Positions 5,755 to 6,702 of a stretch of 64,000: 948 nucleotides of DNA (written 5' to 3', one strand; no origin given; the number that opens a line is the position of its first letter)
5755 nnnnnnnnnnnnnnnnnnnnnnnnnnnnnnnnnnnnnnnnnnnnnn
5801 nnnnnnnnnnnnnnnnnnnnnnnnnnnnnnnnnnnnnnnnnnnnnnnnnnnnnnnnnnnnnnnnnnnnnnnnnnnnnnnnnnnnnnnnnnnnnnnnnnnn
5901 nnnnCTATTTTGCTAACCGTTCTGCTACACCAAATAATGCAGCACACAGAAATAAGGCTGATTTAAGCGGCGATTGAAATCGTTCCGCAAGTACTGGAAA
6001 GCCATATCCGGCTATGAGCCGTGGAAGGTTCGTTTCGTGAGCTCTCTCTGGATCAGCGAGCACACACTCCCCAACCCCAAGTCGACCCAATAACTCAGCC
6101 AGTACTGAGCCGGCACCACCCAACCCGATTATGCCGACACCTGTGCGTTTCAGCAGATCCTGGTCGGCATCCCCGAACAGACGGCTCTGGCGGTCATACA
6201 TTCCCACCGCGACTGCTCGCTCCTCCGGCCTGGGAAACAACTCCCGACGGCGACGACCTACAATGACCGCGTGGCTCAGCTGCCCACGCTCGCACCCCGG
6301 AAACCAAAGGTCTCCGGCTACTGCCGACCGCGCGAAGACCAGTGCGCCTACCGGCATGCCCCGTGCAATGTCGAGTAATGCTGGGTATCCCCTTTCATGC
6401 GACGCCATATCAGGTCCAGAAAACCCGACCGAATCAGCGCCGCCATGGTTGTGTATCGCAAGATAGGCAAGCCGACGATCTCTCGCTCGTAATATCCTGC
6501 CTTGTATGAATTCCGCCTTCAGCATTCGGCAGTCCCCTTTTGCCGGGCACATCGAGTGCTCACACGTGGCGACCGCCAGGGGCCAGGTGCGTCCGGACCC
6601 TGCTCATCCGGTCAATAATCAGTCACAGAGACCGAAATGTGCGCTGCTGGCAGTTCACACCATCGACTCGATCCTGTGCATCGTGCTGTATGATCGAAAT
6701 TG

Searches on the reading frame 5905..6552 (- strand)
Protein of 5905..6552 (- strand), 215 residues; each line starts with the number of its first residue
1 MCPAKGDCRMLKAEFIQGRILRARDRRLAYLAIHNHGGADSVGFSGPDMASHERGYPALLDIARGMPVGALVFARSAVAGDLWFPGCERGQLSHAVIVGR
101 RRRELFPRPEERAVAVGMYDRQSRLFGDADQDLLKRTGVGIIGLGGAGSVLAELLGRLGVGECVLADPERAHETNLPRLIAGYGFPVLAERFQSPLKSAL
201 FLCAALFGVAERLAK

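Call 44: search_protein_families(library=pfam, proteins=[window:5905-6552:-], max_evalue=0.001)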
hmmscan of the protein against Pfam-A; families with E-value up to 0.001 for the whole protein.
window:5905-6552:- (215 aa): 1 family
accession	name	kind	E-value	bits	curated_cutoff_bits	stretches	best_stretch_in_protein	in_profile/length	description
PF00899.27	ThiF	-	2.8e-11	43.5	28.1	1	119-179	1-63/238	ThiF family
